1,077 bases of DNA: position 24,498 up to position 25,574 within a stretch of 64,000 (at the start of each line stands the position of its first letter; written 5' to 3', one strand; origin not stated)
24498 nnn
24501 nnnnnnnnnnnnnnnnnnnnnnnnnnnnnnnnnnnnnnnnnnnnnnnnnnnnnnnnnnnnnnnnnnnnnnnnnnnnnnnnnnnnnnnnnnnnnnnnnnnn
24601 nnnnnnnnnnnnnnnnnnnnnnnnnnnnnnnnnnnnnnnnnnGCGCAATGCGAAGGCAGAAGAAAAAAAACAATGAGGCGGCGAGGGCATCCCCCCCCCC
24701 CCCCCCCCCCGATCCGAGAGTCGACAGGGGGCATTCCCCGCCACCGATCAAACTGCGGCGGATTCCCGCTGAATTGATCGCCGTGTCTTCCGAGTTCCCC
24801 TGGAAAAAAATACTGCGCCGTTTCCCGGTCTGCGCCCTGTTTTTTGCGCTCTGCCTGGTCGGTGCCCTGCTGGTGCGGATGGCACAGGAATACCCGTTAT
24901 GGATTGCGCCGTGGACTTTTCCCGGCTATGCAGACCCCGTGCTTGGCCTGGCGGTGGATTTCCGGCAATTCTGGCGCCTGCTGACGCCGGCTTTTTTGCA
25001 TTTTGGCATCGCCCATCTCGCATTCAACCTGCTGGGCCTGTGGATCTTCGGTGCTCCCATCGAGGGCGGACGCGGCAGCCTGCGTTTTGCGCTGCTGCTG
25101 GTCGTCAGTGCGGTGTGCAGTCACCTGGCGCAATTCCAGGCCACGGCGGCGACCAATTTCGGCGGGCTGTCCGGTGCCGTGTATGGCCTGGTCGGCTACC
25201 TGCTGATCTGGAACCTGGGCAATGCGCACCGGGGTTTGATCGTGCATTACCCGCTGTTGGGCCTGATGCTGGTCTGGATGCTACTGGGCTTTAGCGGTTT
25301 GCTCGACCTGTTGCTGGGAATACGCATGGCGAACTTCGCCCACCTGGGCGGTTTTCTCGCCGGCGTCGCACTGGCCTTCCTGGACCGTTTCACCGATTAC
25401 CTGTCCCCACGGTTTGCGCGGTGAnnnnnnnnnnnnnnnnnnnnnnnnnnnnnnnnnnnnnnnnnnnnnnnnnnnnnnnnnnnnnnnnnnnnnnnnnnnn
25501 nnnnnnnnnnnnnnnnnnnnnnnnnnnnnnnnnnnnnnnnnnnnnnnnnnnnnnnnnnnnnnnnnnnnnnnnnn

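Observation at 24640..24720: C20 homopolymer (in-frame poly-proline) at the 5' end of the rhomboid protease gene, immediately after nadK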

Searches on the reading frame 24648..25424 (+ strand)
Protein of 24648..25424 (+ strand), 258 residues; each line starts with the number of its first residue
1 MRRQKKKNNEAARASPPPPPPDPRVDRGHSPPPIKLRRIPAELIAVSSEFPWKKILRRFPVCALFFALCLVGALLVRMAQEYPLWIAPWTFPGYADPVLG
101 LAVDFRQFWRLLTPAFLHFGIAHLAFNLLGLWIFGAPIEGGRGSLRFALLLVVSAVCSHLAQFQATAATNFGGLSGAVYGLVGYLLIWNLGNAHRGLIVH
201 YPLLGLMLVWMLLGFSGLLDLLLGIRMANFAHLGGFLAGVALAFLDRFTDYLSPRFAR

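Call 6: search_protein_families(library=pfam, proteins=[window:24648-25424:+])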
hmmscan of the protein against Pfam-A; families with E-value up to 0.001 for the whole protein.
window:24648-25424:+ (258 aa): 1 family
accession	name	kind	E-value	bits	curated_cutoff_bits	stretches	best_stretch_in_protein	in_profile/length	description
PF01694.28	Rhomboid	-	3.9e-28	98.9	22.6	1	106-245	2-139/143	Rhomboid domain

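Call 7: search_protein_families(library=ncbifam, proteins=[window:24648-25424:+])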
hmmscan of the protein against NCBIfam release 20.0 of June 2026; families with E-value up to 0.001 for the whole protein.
window:24648-25424:+ (258 aa): 3 families
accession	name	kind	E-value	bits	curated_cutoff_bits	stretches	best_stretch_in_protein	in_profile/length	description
TIGR04239.1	rhombo_GlpG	equivalog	4.3e-37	128.3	250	1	104-247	131-269/271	rhomboid family intramembrane serine protease GlpG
NF008155.0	PRK10907.1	equivalog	1.7e-28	99.8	335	1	106-248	133-270/276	rhomboid family intramembrane serine protease GlpG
TIGR03902.1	rhom_GG_sort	equivalog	1.8e-16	60.5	84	1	104-243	12-153/154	rhombosortase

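Call 8: find_homologous_proteins(query=window:24648-25424:+)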
Query window:24648-25424:+ (258 aa): 1219 proteins with E <= 0.001 among 8000 candidates; the best 120 are listed.
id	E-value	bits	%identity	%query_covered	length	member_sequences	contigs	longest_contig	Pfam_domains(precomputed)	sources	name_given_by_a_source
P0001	1.4e-169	581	100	100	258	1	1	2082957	PF01694.29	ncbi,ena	-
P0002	9.0e-39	152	45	76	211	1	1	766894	PF01694.29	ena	-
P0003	1.2e-38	152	44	72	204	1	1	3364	PF01694.29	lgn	-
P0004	2.7e-38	150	49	68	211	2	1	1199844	PF01694.29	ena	-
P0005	8.2e-33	132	48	49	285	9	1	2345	PF16733.11,PF01694.29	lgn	-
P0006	1.1e-32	132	37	85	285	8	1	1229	PF01694.29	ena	-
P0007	4.3e-32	130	37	95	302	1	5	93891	PF16733.11,PF01694.29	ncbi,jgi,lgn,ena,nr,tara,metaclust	ncbi:MAG: rhomboid family intramembrane serine protease [Cellvibrionaceae bacterium]|nr:rhomboid fam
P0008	3.0e-31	127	37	95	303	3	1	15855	PF16733.11,PF01694.29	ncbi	-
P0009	3.1e-31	127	41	74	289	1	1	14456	PF16733.11,PF01694.29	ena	-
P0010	5.0e-31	127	39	77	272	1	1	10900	PF01694.29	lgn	-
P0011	6.6e-31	126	38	78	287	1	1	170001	PF16733.11,PF01694.29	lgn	-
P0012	1.3e-30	125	46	56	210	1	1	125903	PF01694.29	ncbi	-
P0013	1.9e-30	125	47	56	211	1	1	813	PF01694.29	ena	-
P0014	1.9e-30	125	47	57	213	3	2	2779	PF01694.29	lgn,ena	-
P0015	2.0e-30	125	46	56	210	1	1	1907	PF01694.29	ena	-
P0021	6.2e-30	123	46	49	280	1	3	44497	PF16733.11,PF01694.29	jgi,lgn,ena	-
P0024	1.1e-29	122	36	76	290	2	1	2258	PF16733.11,PF01694.29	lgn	-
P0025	1.2e-29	122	39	76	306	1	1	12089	PF16733.11,PF01694.29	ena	-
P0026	1.5e-29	122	35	86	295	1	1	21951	PF16733.11,PF01694.29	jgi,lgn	-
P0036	6.2e-29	120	39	72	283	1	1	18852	PF16733.11,PF01694.29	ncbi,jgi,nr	ncbi:MAG: rhomboid family intramembrane serine protease [Gammaproteobacteria bacterium]|jgi:GlpG pro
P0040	9.0e-29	119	38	74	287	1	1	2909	PF16733.11,PF01694.29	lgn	-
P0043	1.4e-28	119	39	76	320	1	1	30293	PF16733.11,PF01694.29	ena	-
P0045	2.4e-28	118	34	94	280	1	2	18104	PF16733.11,PF01694.29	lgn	-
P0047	2.5e-28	118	45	49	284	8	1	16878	PF16733.11,PF01694.29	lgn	-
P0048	3.7e-28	117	39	75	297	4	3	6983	PF16733.11,PF01694.29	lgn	-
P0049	3.8e-28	117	41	74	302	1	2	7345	PF16733.11,PF01694.29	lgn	-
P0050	4.0e-28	117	45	49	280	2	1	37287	PF16733.11,PF01694.29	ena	-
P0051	4.3e-28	117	37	88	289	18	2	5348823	PF16733.11,PF01694.29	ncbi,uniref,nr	ncbi:rhomboid family intramembrane serine protease [Teredinibacter turnerae]|uniref:rhomboid family 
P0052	6.5e-28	116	36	84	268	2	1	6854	PF16733.11,PF01694.29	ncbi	-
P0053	6.6e-28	116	39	78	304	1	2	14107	PF16733.11,PF01694.29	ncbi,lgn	-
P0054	9.7e-28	116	39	74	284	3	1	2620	PF16733.11,PF01694.29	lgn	-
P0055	1.4e-27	115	37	84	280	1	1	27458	PF16733.11,PF01694.29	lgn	-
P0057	1.8e-27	115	41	72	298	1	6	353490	PF16733.11,PF01694.29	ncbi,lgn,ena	-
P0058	2.7e-27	114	47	49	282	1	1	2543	PF16733.11,PF01694.29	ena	-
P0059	3.0e-27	114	42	60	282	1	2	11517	PF16733.11,PF01694.29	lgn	-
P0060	3.5e-27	114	37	75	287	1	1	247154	PF16733.11,PF01694.29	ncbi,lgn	-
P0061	3.6e-27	114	35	85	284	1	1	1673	PF16733.11,PF01694.29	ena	-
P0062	3.8e-27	114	45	49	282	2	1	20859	PF16733.11,PF01694.29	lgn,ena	-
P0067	4.7e-27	114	31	90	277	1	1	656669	PF16733.11,PF01694.29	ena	-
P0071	1.1e-26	112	41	62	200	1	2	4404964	PF01694.29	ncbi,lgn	-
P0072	1.2e-26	112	41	69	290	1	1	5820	PF16733.11,PF01694.29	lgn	-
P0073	1.4e-26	112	34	95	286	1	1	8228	PF16733.11,PF01694.29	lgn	-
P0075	2.8e-26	111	33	95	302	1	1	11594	PF01694.29,PF12122.14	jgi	jgi:GlpG protein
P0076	2.9e-26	111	38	71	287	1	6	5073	PF16733.11,PF01694.29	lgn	-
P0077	3.0e-26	111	41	71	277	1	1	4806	PF16733.11,PF01694.29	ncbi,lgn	-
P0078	3.1e-26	111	43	53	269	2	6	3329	PF16733.11,PF01694.29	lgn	-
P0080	3.3e-26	111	48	60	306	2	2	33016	PF01694.29,PF12122.14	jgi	jgi:GlpG protein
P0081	3.3e-26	111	43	49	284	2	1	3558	PF16733.11,PF01694.29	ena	-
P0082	3.3e-26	111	34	67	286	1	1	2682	PF16733.11,PF01694.29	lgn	-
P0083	3.5e-26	111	37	74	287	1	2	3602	PF16733.11,PF01694.29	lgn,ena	-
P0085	3.6e-26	111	36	85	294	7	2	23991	PF16733.11,PF01694.29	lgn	-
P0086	3.6e-26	111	45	60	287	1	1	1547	PF01694.29,PF12122.14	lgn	-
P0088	4.5e-26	110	37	74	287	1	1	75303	PF16733.11,PF01694.29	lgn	-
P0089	5.0e-26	110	35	91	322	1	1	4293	PF01694.29,PF12122.14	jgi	jgi:GlpG protein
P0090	6.1e-26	110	32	83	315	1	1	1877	PF16733.11,PF01694.29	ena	-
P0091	6.9e-26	110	37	74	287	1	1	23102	PF16733.11,PF01694.29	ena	-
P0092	7.4e-26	110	41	73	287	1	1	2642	PF01694.29,PF12122.14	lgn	-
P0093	7.5e-26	110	41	74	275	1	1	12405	PF16733.11,PF01694.29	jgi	jgi:GlpG protein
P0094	8.0e-26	110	38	73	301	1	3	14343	PF16733.11,PF01694.29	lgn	-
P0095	8.9e-26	109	41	53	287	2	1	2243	PF01694.29,PF12122.14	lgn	-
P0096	9.7e-26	109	38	73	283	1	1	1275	PF16733.11,PF01694.29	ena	-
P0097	9.8e-26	109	45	54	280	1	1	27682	PF16733.11,PF01694.29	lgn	-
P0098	1.0e-25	109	38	76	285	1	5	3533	PF16733.11,PF01694.29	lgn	-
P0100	1.2e-25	109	44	57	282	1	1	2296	PF16733.11,PF01694.29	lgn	-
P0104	2.2e-25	108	47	54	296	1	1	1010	PF01694.29,PF12122.14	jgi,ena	-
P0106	3.4e-25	107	44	60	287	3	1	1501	PF01694.29,PF12122.14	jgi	jgi:GlpG protein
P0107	3.8e-25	107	38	71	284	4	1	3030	PF16733.11,PF01694.29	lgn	-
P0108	4.1e-25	107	35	74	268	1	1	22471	PF16733.11,PF01694.29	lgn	-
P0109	4.2e-25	107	35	76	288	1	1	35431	PF16733.11,PF01694.29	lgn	-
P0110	5.2e-25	107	38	76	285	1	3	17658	PF16733.11,PF01694.29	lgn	-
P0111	5.5e-25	107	34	93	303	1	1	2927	PF16733.11,PF01694.29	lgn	-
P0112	5.6e-25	107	38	74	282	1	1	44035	PF16733.11,PF01694.29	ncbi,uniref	ncbi:rhomboid family intramembrane serine protease [Congregibacter sp.]|uniref:rhomboid family intra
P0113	5.7e-25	107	36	71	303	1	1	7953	PF16733.11,PF01694.29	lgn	-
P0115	9.4e-25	106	38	74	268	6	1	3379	PF16733.11,PF01694.29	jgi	-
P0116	9.6e-25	106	47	58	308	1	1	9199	PF01694.29,PF12122.14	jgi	jgi:GlpG protein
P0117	1.1e-24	106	45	49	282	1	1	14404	PF16733.11,PF01694.29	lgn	-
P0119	1.4e-24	105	41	58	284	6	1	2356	PF16733.11,PF01694.29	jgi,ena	-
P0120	1.5e-24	105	31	69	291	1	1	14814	PF16733.11,PF01694.29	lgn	-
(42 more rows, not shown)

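Call 9: find_related_loci(query=window:24783-25424:+, collection=genome_contigs, flank=3000)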
Query window:24783-25424:+ (213 aa) in genome_contigs; peptide patterns used: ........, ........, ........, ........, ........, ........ (x = any residue, [..] = any of these).
39 stretches matched a pattern, but none encodes a relative of the query by tblastn (E <= 1e-3).

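Call 10: find_encoding_contigs(protein=P0001, flank=3000, max_places=4)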
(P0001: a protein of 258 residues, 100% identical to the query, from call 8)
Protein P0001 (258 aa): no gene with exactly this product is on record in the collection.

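Call 11: find_encoding_contigs(protein=P0002, flank=3000, max_places=3)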
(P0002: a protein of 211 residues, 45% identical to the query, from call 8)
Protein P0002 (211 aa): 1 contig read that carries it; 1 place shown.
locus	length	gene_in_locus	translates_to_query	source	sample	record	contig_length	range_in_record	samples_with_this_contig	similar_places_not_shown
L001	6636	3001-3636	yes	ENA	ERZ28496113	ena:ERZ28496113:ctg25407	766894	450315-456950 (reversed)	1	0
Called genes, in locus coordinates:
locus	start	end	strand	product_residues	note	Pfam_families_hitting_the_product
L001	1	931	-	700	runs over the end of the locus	PF00378:ECH_1, PF16113:ECH_2, PF02737:3HCDH_N, PF00725:3HCDH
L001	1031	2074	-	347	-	PF03881:Fructosamin_kin (weak), PF01636:APH, PF01633:Choline_kinase (weak), PF02958:EcKL (weak)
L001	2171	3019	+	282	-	PF00781:DAGK_cat, PF01513:NAD_kinase, PF20143:NAD_kinase_C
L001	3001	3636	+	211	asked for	PF01694:Rhomboid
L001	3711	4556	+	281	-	PF10977:DUF2797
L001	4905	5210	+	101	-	-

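Call 12: find_encoding_contigs(protein=P0004, flank=3000, max_places=3)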
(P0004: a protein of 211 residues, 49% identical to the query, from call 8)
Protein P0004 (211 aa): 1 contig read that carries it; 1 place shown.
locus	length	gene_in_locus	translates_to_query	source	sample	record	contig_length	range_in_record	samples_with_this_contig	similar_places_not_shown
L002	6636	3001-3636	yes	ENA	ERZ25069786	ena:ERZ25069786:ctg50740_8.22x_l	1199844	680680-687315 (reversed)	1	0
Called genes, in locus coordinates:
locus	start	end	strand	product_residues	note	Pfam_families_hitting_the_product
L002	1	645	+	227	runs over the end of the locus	PF02798:GST_N, PF13409:GST_N_2, PF13417:GST_N_3, PF00043:GST_C, PF14497:GST_C_3 (weak), PF13410:GST_C_2 (weak)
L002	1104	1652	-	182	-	PF01227:GTP_cyclohydroI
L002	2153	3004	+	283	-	PF01513:NAD_kinase, PF20143:NAD_kinase_C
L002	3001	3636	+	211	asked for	PF01694:Rhomboid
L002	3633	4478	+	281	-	PF10977:DUF2797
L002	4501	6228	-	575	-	PF13584:BatD, PF25607:DUF7939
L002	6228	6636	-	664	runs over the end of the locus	PF13519:VWA_2, PF00515:TPR_1 (weak), PF07719:TPR_2 (weak)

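Call 16: find_encoding_contigs(protein=P0121, flank=4000, max_places=6)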
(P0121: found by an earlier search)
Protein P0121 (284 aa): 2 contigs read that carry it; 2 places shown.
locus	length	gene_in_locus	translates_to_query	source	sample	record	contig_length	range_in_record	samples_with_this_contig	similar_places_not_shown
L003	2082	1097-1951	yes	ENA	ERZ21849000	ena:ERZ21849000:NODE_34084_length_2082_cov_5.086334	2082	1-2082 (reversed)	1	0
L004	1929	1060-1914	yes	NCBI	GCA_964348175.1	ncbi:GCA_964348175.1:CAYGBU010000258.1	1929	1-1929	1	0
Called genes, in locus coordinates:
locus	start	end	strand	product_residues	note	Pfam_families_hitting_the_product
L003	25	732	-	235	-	PF01487:DHquinase_I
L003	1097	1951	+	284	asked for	PF01513:NAD_kinase, PF20143:NAD_kinase_C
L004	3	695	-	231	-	?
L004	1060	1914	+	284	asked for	PF01513:NAD_kinase, PF20143:NAD_kinase_C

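Call 17: find_encoding_contigs(protein=P0122, flank=4000, max_places=6)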
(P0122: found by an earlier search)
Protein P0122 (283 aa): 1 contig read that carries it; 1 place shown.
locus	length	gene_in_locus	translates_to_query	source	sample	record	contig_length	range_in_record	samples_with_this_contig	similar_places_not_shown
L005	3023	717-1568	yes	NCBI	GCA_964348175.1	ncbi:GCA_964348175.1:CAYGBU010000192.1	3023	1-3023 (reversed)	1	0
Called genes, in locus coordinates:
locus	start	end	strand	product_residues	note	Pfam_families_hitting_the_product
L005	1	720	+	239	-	?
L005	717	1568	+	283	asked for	PF10977:DUF2797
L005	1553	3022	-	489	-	?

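Call 48: find_encoding_contigs(protein=P0003, flank=1500, max_places=2)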
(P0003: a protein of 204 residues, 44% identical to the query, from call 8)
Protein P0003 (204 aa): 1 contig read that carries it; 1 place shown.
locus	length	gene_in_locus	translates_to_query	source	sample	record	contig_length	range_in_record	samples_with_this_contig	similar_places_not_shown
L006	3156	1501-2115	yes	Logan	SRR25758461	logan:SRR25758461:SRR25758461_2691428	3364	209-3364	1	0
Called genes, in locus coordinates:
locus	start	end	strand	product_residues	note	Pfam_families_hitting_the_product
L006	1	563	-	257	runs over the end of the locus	?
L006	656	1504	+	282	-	PF00781:DAGK_cat (weak), PF01513:NAD_kinase, PF20143:NAD_kinase_C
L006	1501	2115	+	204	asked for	PF01694:Rhomboid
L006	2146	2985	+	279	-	PF10977:DUF2797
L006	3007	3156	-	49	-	?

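Call 49: find_encoding_contigs(protein=P0071, flank=1500, max_places=2)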
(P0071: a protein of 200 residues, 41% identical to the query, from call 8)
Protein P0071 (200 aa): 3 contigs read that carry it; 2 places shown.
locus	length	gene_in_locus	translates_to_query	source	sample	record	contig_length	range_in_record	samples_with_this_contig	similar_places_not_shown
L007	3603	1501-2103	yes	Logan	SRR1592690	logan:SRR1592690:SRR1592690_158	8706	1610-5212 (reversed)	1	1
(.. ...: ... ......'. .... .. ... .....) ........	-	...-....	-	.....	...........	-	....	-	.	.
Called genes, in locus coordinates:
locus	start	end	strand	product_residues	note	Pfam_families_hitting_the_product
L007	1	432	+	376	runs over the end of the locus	PF00027:cNMP_binding, PF00581:Rhodanese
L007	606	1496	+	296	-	PF01513:NAD_kinase, PF20143:NAD_kinase_C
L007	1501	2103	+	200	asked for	PF01694:Rhomboid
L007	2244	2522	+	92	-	PF07023:DUF1315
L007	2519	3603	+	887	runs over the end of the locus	PF17900:Peptidase_M1_N, PF01433:Peptidase_M1, PF11940:DUF3458, PF17432:DUF3458_C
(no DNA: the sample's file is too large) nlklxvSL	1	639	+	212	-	?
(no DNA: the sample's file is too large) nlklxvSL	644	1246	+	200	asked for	PF01694:Rhomboid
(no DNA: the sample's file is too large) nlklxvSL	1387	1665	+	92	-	PF07023:DUF1315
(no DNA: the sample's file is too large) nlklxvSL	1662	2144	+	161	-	?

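Call 50: find_encoding_contigs(protein=P0012, flank=1500, max_places=2)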
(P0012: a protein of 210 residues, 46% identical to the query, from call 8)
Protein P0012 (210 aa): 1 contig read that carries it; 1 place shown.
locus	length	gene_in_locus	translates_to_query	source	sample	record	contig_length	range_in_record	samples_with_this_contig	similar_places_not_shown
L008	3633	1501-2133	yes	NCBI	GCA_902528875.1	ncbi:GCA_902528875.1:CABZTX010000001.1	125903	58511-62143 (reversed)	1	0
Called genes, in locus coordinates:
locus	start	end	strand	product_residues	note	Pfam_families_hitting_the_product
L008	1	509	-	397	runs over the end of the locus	PF02771:Acyl-CoA_dh_N, PF02770:Acyl-CoA_dh_M, PF00441:Acyl-CoA_dh_1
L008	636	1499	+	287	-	PF01513:NAD_kinase, PF20143:NAD_kinase_C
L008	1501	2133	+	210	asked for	PF01694:Rhomboid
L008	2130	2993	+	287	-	PF00483:NTP_transferase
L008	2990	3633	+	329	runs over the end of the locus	PF01180:DHO_dh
